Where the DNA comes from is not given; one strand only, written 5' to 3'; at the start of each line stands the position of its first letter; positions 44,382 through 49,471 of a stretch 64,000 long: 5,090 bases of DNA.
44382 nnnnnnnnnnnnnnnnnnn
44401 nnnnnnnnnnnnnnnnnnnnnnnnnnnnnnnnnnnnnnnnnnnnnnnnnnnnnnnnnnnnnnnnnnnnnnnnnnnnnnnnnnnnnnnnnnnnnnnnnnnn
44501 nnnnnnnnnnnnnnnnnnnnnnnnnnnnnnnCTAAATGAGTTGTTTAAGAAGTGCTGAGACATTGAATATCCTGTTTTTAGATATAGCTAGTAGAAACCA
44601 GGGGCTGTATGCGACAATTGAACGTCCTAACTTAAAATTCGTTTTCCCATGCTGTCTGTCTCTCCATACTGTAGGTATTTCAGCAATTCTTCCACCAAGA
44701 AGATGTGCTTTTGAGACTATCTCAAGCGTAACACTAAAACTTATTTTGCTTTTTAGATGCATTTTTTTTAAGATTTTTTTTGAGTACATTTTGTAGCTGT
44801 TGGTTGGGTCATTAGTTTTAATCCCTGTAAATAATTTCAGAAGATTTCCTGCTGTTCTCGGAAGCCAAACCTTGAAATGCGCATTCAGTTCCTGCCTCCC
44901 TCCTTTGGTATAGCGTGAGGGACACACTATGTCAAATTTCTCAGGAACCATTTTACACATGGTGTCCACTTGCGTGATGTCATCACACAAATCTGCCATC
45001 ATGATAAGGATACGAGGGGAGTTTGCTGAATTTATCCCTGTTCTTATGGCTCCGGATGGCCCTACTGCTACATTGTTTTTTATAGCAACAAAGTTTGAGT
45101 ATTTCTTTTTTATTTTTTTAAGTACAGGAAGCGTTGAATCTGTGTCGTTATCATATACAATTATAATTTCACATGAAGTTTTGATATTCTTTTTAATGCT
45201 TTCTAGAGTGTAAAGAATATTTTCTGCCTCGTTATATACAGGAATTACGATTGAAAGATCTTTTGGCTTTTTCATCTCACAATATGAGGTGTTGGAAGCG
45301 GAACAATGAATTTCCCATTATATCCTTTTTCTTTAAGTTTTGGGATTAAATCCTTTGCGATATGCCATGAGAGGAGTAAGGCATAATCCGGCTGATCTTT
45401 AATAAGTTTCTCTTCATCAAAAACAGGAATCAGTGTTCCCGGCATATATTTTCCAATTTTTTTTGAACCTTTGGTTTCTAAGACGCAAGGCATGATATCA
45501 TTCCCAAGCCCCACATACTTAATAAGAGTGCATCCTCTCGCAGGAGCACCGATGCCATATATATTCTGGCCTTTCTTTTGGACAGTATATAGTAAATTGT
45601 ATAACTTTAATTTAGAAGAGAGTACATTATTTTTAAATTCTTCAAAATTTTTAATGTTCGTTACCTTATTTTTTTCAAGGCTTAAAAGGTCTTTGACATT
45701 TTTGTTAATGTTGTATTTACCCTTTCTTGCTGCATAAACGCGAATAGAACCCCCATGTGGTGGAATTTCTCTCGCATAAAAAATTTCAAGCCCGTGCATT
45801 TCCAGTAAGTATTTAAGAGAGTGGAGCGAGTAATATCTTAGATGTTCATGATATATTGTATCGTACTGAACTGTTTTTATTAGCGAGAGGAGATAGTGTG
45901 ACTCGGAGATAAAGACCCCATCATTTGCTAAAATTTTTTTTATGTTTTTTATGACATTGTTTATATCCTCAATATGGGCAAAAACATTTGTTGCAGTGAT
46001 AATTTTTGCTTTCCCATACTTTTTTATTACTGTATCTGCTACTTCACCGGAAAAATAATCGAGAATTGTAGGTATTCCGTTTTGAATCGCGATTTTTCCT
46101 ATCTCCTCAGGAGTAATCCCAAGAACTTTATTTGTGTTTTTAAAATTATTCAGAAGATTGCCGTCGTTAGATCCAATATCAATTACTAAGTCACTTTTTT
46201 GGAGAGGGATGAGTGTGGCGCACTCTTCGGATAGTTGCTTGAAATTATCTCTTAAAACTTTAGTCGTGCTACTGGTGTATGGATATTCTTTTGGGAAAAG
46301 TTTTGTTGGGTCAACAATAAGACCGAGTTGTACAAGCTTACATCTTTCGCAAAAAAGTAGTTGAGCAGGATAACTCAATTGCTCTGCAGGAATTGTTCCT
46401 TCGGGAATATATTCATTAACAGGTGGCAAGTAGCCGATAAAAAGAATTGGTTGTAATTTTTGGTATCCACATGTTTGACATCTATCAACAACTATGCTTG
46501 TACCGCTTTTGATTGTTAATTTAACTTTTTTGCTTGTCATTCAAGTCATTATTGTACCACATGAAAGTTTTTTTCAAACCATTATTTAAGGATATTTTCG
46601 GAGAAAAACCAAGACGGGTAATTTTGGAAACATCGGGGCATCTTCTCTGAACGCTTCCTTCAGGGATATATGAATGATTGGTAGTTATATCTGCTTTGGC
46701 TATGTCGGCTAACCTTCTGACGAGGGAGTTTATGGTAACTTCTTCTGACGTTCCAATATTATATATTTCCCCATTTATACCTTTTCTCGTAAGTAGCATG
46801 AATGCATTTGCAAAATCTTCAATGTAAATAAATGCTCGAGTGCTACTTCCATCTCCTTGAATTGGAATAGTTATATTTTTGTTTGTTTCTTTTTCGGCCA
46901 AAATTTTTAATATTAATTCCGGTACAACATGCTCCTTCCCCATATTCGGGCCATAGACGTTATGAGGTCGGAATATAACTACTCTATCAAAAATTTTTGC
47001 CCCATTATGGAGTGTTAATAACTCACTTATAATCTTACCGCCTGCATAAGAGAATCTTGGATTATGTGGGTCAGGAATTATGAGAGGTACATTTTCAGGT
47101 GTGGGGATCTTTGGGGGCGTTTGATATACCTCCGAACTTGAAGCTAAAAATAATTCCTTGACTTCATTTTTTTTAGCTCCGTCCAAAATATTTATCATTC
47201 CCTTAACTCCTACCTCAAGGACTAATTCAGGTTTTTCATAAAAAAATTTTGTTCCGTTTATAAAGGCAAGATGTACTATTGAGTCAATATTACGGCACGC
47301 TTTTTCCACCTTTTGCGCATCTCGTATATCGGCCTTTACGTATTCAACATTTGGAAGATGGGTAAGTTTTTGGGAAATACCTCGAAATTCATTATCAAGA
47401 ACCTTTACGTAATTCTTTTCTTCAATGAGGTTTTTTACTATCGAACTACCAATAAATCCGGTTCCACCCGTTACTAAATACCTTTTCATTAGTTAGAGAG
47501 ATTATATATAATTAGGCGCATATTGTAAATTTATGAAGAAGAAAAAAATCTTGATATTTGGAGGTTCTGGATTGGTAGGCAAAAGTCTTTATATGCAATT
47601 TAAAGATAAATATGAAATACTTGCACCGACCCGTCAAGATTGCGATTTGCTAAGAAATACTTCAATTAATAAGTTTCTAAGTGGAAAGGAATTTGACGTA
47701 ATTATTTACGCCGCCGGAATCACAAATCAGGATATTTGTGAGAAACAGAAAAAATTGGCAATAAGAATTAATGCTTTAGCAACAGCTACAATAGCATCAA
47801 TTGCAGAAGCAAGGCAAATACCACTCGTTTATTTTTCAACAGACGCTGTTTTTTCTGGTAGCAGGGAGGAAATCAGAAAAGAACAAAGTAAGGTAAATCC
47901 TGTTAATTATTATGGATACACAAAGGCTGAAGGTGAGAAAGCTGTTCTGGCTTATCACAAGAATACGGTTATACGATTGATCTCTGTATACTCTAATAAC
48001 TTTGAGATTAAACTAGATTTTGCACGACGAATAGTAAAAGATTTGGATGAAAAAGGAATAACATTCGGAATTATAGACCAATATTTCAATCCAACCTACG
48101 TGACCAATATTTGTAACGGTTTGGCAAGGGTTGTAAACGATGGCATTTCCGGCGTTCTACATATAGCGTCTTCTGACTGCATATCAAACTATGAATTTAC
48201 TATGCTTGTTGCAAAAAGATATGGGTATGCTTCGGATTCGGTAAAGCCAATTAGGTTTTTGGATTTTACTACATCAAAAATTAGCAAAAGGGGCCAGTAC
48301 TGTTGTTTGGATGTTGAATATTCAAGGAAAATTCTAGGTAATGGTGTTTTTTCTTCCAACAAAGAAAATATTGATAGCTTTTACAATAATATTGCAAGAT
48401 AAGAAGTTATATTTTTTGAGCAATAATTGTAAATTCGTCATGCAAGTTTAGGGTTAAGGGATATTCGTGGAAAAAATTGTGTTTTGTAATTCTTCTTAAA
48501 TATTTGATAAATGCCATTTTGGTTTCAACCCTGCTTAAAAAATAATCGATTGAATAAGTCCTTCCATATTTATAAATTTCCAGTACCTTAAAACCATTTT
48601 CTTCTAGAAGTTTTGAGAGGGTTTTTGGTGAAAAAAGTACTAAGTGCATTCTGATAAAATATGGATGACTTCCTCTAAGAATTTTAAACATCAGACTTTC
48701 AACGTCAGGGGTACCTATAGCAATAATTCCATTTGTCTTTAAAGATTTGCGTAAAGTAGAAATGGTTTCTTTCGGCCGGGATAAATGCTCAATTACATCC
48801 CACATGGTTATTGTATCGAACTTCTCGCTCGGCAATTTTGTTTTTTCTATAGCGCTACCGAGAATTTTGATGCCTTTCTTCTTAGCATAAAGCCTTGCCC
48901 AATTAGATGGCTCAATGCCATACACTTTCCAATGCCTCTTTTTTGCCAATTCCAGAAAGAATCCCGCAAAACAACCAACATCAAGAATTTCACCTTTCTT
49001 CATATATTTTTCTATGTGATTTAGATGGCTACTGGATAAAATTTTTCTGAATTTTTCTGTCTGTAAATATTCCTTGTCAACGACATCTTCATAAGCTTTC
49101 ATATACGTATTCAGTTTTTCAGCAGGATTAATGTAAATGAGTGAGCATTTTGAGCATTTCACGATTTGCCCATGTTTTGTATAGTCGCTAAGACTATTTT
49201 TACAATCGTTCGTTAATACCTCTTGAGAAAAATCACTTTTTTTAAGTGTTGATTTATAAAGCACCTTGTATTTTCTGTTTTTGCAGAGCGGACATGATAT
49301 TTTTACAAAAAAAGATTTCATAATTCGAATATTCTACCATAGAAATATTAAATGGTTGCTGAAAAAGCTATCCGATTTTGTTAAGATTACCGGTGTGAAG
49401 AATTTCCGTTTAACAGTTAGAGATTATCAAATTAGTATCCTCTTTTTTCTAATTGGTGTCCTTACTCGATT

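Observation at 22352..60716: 38 kb glycosylation supercluster with at least nine polytopic GT-C-like membrane proteins and several Dpm1-like GT2 synthases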

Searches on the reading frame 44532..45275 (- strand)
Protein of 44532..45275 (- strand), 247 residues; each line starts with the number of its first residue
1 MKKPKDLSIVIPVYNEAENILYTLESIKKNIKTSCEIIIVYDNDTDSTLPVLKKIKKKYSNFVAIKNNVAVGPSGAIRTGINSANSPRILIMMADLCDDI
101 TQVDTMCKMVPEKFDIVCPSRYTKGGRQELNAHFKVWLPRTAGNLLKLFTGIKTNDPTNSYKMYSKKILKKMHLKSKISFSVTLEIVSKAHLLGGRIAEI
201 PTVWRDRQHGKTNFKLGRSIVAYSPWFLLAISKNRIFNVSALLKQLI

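Call 4: search_protein_families(library=pfam, proteins=[window:44532-45275:-], max_evalue=0.01)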
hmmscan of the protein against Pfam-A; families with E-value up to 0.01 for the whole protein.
window:44532-45275:- (247 aa): 3 families
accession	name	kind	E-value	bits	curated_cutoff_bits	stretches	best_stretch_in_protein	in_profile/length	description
PF00535.33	Glycos_transf_2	-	8.1e-25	88.1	23.3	1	8-171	1-166/168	Glycosyl transferase family 2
PF13641.12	Glyco_tranf_2_3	-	1.4e-07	32.2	27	1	5-95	2-96/230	Glycosyltransferase like family 2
PF10111.15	Glyco_tranf_2_2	-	0.00039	20.4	27.3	1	8-109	1-102/276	Glycosyltransferase like family 2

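Call 18: search_protein_families(library=ncbifam, proteins=[window:44532-45275:-], max_evalue=0.00001)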
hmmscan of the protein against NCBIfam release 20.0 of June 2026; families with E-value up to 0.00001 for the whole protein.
window:44532-45275:- (247 aa): 11 families
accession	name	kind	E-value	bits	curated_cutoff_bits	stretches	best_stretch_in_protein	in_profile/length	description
NF007986.1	PRK10714.1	equivalog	2.6e-14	53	529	1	4-220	5-216/316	undecaprenyl-phosphate 4-deoxy-4-formamido-L-arabinose transferase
NF047588.1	GlcsyltransPgfSStrep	equivalog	4.2e-14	52.5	500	1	7-219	3-210/308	glycosyltransferase PgfS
TIGR03937.1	PgaC_IcaA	equivalog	1.7e-11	43.7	422.3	1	5-105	45-145/407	poly-beta-1,6-N-acetyl-D-glucosamine synthase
NF007482.0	PRK10073.1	equivalog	2.1e-11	43.4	423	1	3-91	4-91/334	glycosyltransferase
TIGR04283.1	glyco_like_mftF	equivalog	7.2e-09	35.6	182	1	7-95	1-82/221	TIGR04283 family arsenosugar biosynthesis glycosyltransferase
NF058614.1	PPMAGASynPpgS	equivalog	9.3e-09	35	370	1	6-201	1-193/226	polyprenyl-phospho-N-acetylgalactosaminyl synthase PpgS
NF041875.1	EPS_EpsD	equivalog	2.4e-08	33.8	370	1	7-96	1-90/325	exopolysaccharide biosynthesis glycosyltransferase EpsD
TIGR04182.1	glyco_TIGR04182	equivalog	2.6e-08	33.6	325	1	6-215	1-202/293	S-layer glycoprotein N-glycosyltransferase AglJ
NF041391.1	DPhHxTase_Halo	equivalog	2.9e-07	29.7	375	1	13-212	3-190/213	dolichyl-phosphate hexose transferase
NF038302.1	EPS_HpsE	equivalog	4.6e-07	29.1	300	1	6-89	2-90/307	hormogonium polysaccharide biosynthesis glycosyltransferase HpsE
NF047683.1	TeichurnBiosyTuaG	equivalog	7.5e-07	29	400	1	5-92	6-93/252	teichuronic acid biosynthesis protein TuaG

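Call 49: search_solved_structures(query=window:44532-45275:-, max_evalue=0.01)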
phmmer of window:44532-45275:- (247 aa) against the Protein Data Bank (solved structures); distinct sequences matched with E-value up to 0.01: 13.
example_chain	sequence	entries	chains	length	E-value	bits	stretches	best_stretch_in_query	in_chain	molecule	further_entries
5mlz_A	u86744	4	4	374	2e-13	53.7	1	7-223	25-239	Dolichol monophosphate mannose synthase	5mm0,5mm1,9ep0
9bhc_C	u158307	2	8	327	1.1e-08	38.3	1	5-220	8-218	Undecaprenyl-phosphate 4-deoxy-4-formamido-L-arabinose transferase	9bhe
8vxh_A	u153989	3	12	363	1.4e-08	37.8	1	5-220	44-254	Undecaprenyl-phosphate 4-deoxy-4-formamido-L-arabinose transferase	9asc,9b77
9hwj_A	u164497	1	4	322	2e-08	37.4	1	5-220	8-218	Undecaprenyl-phosphate 4-deoxy-4-formamido-L-arabinose transferase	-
5eke_A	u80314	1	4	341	7.7e-07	32.2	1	6-170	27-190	Uncharacterized glycosyltransferase sll0501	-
5ekp_C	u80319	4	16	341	7.7e-07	32.2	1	6-170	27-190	Uncharacterized glycosyltransferase sll0501 | Glycosyltransferase sll0501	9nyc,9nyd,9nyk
9nye_A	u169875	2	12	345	8e-07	32.1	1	6-170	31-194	Glycosyltransferase sll0501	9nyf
5hea_A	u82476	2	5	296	1.3e-05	28.2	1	7-95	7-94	Putative glycosyltransferase (GalT1)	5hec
5tze_C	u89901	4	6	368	8.2e-05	25.5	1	7-141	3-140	Glycosyl transferase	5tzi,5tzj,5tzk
2z87_A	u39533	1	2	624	0.00011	25.2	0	5-67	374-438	Chondroitin synthase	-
2z86_A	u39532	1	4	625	0.00011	25.2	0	5-67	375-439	Chondroitin synthase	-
5tz8_A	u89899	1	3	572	0.00017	24.5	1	7-140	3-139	Glycosyl transferase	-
6h1j_A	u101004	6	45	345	0.0064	19.4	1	5-93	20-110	Probable ss-1,3-N-acetylglucosaminyltransferase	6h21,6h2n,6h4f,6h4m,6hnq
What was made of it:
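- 44532..45275 (-): Dpm1/ArnC/GtrB-like GT2 catalytic domain without TM helices (polyprenyl-phosphate sugar synthase candidate). NCBIfam ArnC 2.6e-14, PgfS 4.2e-14 (call 18); PDB DPMS 2e-13, ArnC 1e-8, GtrB 8e-7 (call 49)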

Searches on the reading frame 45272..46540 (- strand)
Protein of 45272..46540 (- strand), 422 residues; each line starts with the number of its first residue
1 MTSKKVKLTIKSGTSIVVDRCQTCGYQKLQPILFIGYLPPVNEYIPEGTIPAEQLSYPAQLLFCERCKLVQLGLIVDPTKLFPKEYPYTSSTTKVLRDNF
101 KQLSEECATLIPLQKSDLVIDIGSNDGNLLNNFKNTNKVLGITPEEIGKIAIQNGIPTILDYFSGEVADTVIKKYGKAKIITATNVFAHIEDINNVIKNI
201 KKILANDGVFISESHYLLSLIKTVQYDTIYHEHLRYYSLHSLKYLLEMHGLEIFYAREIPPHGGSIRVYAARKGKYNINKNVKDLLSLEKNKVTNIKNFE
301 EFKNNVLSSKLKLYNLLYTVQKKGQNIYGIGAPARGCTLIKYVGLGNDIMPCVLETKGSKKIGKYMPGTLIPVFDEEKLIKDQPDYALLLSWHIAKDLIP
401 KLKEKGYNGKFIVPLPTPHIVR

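Call 4: search_protein_families(library=pfam, proteins=[window:45272-46540:-], max_evalue=0.01)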
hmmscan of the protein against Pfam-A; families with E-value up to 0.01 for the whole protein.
window:45272-46540:- (422 aa): 6 families
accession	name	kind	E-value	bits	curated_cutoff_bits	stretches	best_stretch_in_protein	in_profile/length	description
PF08484.17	Methyltransf_14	-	3.7e-40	137.8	23.5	1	262-416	3-160/160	C-methyltransferase C-terminal domain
PF13489.12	Methyltransf_23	-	2.1e-15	57.3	27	1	98-253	4-161/164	Methyltransferase domain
PF08421.16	Methyltransf_13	-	2.6e-13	50.3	31.3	1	21-82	1-62/62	Putative zinc binding domain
PF08242.18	Methyltransf_12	-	7e-05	23.9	30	1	121-210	2-98/98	Methyltransferase domain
PF08241.18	Methyltransf_11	-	0.0012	19.9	21.2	1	121-211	2-94/95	Methyltransferase domain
PF13847.12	Methyltransf_31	-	0.0019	18.3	27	0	176-223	73-121/145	Methyltransferase domain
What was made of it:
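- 45272..46540 (-): NDP-hexose C-methyltransferase. Methyltransf_14 3.7e-40, Methyltransf_13 2.6e-13 (call 4)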

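Call 18: search_protein_families(library=ncbifam, proteins=[window:45272-46540:-], max_evalue=0.00001)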
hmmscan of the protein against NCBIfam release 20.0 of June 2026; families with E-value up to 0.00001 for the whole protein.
window:45272-46540:- (422 aa): 0 families

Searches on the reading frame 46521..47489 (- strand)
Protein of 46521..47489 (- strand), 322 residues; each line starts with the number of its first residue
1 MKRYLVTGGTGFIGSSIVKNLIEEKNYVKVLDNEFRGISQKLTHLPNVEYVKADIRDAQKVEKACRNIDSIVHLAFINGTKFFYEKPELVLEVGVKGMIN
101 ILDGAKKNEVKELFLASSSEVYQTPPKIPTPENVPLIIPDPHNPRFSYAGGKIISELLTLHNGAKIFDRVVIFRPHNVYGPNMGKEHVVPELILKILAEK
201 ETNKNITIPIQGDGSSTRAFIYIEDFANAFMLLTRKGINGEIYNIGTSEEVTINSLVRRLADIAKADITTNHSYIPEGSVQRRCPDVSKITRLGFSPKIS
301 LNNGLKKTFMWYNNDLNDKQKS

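Call 5: search_protein_families(library=pfam, proteins=[window:46521-47489:-], max_evalue=0.01)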
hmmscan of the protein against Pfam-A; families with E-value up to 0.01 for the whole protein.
window:46521-47489:- (322 aa): 10 families
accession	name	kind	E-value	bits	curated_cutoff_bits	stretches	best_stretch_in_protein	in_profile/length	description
PF01370.27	Epimerase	-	9.1e-44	150.1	20.9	1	5-246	2-240/240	NAD dependent epimerase/dehydratase family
PF16363.11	GDP_Man_Dehyd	-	5.1e-39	135.1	27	1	5-308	1-332/332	GDP-mannose 4,6 dehydratase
PF01073.25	3Beta_HSD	-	4.7e-25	88.6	22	1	5-235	1-230/280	3-beta hydroxysteroid dehydrogenase/isomerase family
PF13460.12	NAD_binding_10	-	8.8e-11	42.4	27.2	1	8-127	1-108/184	NAD(P)H-binding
PF02719.21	Polysacc_synt_2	-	1.6e-10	41.1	20.2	1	5-118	2-128/293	Polysaccharide biosynthesis protein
PF07993.18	NAD_binding_4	-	3.2e-08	33.5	20.1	1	6-29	1-25/258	Male sterility protein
PF04321.23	RmlD_sub_bind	-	2e-06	27.6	27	1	4-188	3-160/287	RmlD substrate binding domain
PF05368.20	NmrA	-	4.1e-06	27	27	1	3-114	4-103/298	NmrA-like family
PF08659.16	KR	-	5.3e-05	23.7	22.6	1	4-119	3-137/180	KR domain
PF00106.31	adh_short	-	8.1e-05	22.6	26.6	1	4-69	3-72/195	short chain dehydrogenase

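Call 18: search_protein_families(library=ncbifam, proteins=[window:46521-47489:-], max_evalue=0.00001)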
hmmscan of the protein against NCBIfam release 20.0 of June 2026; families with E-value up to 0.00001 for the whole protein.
window:46521-47489:- (322 aa): 28 families (the best 25 are shown)
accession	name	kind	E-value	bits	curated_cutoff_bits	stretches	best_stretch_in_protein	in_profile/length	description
TIGR04180.1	EDH_00030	hypoth_equivalog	4e-41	141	475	1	5-293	2-289/297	NAD-dependent 4,6-dehydratase LegB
TIGR01181.1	dTDP_gluc_dehyt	equivalog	1.6e-40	139.1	365.1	1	3-315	1-314/321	dTDP-glucose 4,6-dehydratase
TIGR01179.1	galE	equivalog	9e-34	116.8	262.3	1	5-315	3-328/332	UDP-glucose 4-epimerase GalE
NF047922.1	GDPFucSynFcl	equivalog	9.6e-28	97.5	500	1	2-315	3-304/308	GDP-L-fucose synthase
NF011728.1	PRK15181.1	equivalog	3.4e-24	85.5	760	1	2-314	16-339/348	Vi polysaccharide biosynthesis UDP-N-acetylglucosaminuronic acid C-4 epimerase TviC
TIGR02197.1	heptose_epim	equivalog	1.1e-23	83.9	274.6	1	5-312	2-313/316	ADP-glyceromanno-heptose 6-epimerase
NF008872.0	PRK11908.1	equivalog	1.3e-23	83.6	294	1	1-320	1-343/349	bifunctional UDP-4-keto-pentose/UDP-xylose synthase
NF007582.0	PRK10217.1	equivalog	8.9e-22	77.6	698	1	1-313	1-332/355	dTDP-glucose 4,6-dehydratase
NF007490.0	PRK10084.1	subfamily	1.4e-21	76.9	649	1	4-315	3-337/361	dTDP-glucose 4,6-dehydratase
TIGR03466.1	HpnA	hypoth_equivalog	8.7e-19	67.6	367.65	1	3-267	2-249/327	hopanoid-associated sugar epimerase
NF042422.1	oxyalk_red_OleD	equivalog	3.4e-17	62.8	580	1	4-268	3-254/329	2-alkyl-3-oxoalkanoate reductase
NF007956.0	PRK10675.1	subfamily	5.4e-16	58.6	394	1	3-313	2-330/338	UDP-glucose 4-epimerase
NF042423.1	oxyalk_red_Shew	equivalog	1.8e-15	56.9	580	1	2-231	9-218/331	2-alkyl-3-oxoalkanoate reductase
NF005998.1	PRK08125.1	equivalog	2.3e-13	49.4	777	1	2-266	316-587/649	bifunctional UDP-4-amino-4-deoxy-L-arabinose formyltransferase/UDP-glucuronic acid oxidase ArnA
NF052578.1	StrlDmthSdmBMthl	equivalog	2e-12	47.5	600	1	5-264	4-245/328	sterol demethylase protein SdmB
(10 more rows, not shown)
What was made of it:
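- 46521..47489 (-): NDP-sugar 4,6-dehydratase-like SDR. Epimerase 9.1e-44 (call 5); LegB / dTDP-glucose dehydratase about 1e-41 (call 18)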

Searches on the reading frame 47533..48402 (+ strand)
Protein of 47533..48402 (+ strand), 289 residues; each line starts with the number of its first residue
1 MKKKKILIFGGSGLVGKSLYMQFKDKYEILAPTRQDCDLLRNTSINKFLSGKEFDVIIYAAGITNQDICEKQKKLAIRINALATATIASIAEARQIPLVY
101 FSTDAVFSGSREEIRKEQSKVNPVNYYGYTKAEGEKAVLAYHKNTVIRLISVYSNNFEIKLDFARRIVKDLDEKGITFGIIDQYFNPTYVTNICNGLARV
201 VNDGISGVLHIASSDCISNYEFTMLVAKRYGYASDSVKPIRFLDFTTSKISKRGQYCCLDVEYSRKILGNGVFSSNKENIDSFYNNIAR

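Call 5: search_protein_families(library=pfam, proteins=[window:47533-48402:+], max_evalue=0.01)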
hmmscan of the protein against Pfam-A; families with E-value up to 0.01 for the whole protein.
window:47533-48402:+ (289 aa): 5 families
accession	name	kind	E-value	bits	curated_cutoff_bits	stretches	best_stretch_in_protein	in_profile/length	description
PF04321.23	RmlD_sub_bind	-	2.7e-54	184.6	27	1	5-269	2-268/287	RmlD substrate binding domain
PF01370.27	Epimerase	-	9.8e-22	78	20.9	1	6-156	1-176/240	NAD dependent epimerase/dehydratase family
PF16363.11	GDP_Man_Dehyd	-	9e-08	32.4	27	1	36-157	58-184/332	GDP-mannose 4,6 dehydratase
PF07993.18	NAD_binding_4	-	5.3e-07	29.5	20.1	1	52-151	87-206/258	Male sterility protein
PF02719.21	Polysacc_synt_2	-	9e-07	28.8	20.2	1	5-145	25-156/293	Polysaccharide biosynthesis protein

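Call 18: search_protein_families(library=ncbifam, proteins=[window:47533-48402:+], max_evalue=0.00001)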
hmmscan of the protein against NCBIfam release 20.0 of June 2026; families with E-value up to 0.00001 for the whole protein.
window:47533-48402:+ (289 aa): 6 families
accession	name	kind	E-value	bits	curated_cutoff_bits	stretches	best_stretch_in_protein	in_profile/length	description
TIGR01214.1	rmlD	equivalog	4.8e-50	170.3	224.05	1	5-278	1-276/285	dTDP-4-dehydrorhamnose reductase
NF007440.0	PRK09987.1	equivalog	1.2e-18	67.5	308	1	5-228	2-232/299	dTDP-4-dehydrorhamnose reductase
TIGR02197.1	heptose_epim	equivalog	1.2e-11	44.4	274.6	1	38-287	48-313/316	ADP-glyceromanno-heptose 6-epimerase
TIGR01181.1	dTDP_gluc_dehyt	equivalog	5.3e-08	32.3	365.1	1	38-228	58-259/321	dTDP-glucose 4,6-dehydratase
NF043036.1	ErythonDh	equivalog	6e-07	29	325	0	37-143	59-165/321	D-erythronate dehydrogenase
TIGR01179.1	galE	equivalog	2e-06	26.9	262.3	1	37-144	54-162/332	UDP-glucose 4-epimerase GalE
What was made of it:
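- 47533..48402 (+): RmlD-like 4-ketoreductase. RmlD_sub_bind 2.7e-54 (call 5); TIGR01214 4.8e-50 (call 18)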

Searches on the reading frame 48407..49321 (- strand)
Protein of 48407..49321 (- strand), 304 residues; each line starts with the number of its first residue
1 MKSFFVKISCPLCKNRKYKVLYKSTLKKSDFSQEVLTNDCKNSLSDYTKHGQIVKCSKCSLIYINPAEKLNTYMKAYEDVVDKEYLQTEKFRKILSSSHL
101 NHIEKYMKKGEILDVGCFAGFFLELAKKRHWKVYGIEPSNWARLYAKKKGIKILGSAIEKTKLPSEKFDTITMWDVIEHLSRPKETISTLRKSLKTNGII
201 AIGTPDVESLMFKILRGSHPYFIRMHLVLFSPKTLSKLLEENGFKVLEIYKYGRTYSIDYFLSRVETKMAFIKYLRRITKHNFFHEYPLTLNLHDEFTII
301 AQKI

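Call 5: search_protein_families(library=pfam, proteins=[window:48407-49321:-], max_evalue=0.01)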
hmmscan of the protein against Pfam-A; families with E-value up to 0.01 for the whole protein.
window:48407-49321:- (304 aa): 8 families
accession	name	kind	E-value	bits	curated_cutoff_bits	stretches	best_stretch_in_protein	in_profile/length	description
PF13489.12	Methyltransf_23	-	3.2e-22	79.5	27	1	108-248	22-163/164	Methyltransferase domain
PF08241.18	Methyltransf_11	-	1.2e-12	48.7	21.2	1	113-202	1-95/95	Methyltransferase domain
PF08242.18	Methyltransf_12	-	2.7e-10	41.3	30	1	113-200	1-98/98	Methyltransferase domain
PF13649.12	Methyltransf_25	-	8.2e-10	39.7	27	1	112-198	1-97/97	Methyltransferase domain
PF08003.17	Methyltransf_9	-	7.4e-09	35.4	23.8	1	100-250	108-266/315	Protein of unknown function (DUF1698)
PF13847.12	Methyltransf_31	-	1.5e-08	34.9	27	1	109-242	4-144/145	Methyltransferase domain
PF07021.18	MetW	-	6.8e-05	23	21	1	101-190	5-98/193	Methionine biosynthesis protein MetW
PF01667.23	Ribosomal_S27e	-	0.0024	18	24.5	0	1-16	1-16/55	Ribosomal protein S27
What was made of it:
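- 48407..49321 (-): SAM-dependent methyltransferase. Methyltransf_23 3.2e-22 (call 5)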
